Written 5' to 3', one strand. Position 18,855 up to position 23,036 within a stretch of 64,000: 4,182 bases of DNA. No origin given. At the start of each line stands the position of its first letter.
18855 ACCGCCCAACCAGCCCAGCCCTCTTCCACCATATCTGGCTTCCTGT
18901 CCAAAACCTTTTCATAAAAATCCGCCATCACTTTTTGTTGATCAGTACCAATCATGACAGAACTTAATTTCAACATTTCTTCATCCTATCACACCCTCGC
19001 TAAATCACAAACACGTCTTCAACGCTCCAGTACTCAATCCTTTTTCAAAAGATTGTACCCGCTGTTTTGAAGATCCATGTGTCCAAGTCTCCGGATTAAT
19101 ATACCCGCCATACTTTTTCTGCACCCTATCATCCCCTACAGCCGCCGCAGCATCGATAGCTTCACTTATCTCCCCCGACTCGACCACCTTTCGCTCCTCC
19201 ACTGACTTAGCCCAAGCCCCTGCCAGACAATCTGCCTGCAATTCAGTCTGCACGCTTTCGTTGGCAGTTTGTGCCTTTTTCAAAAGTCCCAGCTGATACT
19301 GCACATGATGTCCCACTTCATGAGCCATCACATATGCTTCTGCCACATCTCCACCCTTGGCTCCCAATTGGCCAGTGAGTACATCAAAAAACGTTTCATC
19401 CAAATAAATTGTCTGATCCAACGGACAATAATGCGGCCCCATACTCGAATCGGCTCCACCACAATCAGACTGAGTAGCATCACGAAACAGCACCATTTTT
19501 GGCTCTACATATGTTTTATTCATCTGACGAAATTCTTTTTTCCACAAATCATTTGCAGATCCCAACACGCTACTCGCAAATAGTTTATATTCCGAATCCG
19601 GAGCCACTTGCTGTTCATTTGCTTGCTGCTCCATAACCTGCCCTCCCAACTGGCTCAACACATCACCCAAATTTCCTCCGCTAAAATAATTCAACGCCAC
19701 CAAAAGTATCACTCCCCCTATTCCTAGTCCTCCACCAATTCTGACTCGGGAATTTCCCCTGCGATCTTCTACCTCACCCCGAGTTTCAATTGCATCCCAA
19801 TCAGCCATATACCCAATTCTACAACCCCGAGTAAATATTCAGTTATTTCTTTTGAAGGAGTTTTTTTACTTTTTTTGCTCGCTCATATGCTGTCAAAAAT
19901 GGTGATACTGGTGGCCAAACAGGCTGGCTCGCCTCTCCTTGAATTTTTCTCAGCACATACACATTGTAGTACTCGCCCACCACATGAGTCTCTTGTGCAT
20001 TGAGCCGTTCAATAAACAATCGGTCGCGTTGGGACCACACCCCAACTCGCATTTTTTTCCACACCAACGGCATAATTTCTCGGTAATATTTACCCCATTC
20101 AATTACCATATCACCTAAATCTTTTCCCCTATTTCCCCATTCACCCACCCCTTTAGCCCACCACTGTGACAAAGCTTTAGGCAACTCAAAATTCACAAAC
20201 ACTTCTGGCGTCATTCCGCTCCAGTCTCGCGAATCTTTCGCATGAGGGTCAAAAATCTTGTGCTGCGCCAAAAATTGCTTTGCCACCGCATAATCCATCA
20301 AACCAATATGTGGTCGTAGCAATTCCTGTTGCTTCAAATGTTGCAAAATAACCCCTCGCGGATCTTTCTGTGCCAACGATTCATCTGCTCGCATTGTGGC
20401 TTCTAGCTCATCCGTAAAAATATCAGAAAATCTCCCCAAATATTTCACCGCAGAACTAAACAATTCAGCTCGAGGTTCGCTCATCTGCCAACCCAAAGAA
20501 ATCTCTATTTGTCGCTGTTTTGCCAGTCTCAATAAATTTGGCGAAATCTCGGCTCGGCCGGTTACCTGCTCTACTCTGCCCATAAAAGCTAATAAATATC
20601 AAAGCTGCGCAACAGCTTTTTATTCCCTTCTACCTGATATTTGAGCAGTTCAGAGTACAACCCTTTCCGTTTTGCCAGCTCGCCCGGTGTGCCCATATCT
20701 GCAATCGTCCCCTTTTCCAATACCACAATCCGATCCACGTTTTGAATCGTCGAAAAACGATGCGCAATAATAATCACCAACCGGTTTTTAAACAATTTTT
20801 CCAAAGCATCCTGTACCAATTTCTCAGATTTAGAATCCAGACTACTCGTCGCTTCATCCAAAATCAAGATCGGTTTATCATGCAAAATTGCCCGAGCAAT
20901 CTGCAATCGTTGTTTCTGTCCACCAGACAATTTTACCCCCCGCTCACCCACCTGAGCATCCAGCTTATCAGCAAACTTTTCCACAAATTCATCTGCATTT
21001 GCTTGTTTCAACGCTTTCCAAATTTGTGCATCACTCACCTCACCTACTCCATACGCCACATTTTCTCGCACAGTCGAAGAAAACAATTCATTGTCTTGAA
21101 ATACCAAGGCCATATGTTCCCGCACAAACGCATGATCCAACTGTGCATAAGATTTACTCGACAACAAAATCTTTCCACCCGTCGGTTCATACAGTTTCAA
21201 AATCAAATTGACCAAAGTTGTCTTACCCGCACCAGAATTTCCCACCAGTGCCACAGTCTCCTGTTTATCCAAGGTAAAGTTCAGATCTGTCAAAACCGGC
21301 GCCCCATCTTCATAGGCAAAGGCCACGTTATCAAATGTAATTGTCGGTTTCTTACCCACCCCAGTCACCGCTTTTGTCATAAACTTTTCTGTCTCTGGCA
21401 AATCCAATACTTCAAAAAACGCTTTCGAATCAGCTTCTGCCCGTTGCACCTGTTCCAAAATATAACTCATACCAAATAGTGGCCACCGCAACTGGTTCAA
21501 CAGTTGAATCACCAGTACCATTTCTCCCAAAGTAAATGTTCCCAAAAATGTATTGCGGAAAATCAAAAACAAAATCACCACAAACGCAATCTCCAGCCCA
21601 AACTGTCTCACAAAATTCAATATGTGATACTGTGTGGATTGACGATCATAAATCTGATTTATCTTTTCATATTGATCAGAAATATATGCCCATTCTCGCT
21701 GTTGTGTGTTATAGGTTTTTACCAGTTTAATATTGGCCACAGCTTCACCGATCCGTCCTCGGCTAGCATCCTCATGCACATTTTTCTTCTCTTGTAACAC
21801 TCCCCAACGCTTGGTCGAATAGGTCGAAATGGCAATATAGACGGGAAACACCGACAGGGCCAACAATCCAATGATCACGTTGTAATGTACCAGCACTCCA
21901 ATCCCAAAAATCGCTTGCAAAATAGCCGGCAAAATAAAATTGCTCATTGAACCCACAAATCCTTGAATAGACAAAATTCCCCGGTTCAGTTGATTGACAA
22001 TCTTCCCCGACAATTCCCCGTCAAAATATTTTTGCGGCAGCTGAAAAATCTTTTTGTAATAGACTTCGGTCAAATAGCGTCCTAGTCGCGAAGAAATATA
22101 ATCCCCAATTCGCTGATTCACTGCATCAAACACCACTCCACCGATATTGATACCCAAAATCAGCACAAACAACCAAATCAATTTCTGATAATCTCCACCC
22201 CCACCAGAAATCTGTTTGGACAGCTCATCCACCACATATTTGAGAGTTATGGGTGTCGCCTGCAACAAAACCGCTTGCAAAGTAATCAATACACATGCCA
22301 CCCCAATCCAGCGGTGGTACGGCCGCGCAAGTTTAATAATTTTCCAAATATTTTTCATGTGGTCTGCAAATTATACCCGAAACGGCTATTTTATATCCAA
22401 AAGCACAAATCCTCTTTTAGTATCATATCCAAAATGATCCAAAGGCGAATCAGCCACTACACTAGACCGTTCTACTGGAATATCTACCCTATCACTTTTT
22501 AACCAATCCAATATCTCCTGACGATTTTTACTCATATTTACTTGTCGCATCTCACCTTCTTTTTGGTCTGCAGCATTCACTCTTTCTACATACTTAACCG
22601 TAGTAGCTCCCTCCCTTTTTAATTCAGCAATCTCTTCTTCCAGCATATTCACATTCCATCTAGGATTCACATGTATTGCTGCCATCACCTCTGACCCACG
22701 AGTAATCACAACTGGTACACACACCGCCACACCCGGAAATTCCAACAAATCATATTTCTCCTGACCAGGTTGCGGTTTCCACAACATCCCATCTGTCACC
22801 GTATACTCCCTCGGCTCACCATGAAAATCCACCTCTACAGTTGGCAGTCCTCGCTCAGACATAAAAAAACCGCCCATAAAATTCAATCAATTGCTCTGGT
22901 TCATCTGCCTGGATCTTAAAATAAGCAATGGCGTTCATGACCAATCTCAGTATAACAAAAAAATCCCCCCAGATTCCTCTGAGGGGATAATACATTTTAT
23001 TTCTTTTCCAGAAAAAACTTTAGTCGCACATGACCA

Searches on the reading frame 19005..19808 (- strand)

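Call 13: search_protein_families(library=pfam, proteins=[window:19005-19808:-], max_evalue=0.001)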
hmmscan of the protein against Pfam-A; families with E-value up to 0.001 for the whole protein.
window:19005-19808:- (267 aa): 1 family
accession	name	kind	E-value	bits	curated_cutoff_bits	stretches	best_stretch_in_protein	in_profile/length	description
PF04228.19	Zn_peptidase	-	6.6e-78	262.6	23.2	1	4-266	3-287/290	Putative neutral zinc metallopeptidase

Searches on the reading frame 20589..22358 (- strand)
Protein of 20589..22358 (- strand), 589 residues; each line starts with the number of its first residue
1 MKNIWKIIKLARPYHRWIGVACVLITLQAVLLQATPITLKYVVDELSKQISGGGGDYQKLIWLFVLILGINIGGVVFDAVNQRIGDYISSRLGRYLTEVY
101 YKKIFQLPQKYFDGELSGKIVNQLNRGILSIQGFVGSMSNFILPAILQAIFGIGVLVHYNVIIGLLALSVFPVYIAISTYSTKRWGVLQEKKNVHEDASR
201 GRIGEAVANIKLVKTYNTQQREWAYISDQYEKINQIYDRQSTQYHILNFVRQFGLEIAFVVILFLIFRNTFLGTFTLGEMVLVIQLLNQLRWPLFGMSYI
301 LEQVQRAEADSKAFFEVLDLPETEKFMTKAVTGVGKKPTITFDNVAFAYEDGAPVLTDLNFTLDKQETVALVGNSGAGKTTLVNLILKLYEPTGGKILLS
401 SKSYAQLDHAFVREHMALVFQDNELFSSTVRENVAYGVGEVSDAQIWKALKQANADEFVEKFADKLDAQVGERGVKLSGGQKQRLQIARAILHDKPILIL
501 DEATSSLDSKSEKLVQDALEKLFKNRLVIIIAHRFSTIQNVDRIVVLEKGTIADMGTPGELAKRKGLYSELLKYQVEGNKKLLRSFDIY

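Call 11: find_encoding_contigs(protein=window:20589-22358:-, flank=10000, max_places=1)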
Protein window:20589-22358:- (589 aa): no gene with exactly this product is on record in the collection.

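Call 13: search_protein_families(library=pfam, proteins=[window:20589-22358:-], max_evalue=0.001)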
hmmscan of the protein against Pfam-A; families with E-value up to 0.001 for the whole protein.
window:20589-22358:- (589 aa): 9 families
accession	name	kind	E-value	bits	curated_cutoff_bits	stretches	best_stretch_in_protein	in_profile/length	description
PF00005.33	ABC_tran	-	1.4e-34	120.1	25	1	356-505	1-137/137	ABC transporter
PF00664.28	ABC_membrane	-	6.8e-31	108.4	28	1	19-294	2-274/274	ABC transporter transmembrane region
PF02463.25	SMC_N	-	1.7e-08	34.6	40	1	367-547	25-211/220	RecF/RecN/SMC N terminal domain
PF13191.12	AAA_16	-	4.8e-05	24.4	32.6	1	367-523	25-160/167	AAA ATPase domain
PF13401.12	AAA_22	-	5.7e-05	23.9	27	1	366-522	5-104/130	AAA domain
PF01935.23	DUF87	-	8.2e-05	23.2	23.2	0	443-543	125-211/220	Helicase HerA, central domain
PF20720.3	nSTAND3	-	8.2e-05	22.8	27.2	0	362-423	13-73/155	Novel STAND NTPase 3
PF03193.22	RsgA_GTPase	-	0.0002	21.7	30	1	356-388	97-128/174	RsgA GTPase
PF13604.12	AAA_30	-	0.00065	19.9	27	0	364-403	16-55/191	AAA domain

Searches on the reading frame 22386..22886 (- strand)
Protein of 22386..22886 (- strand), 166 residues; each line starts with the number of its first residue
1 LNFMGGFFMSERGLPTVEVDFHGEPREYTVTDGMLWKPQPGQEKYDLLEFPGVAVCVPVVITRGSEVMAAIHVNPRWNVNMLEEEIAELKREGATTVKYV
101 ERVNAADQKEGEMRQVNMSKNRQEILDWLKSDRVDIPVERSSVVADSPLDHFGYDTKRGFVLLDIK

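Call 83: search_protein_families(library=pfam, proteins=[window:22386-22886:-], max_evalue=0.001)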
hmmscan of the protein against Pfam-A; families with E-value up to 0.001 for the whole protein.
window:22386-22886:- (166 aa): 1 family
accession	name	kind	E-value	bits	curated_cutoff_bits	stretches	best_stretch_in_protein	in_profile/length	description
PF17573.8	GA-like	-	0.00036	20.8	25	1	86-111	16-41/50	GA-like domain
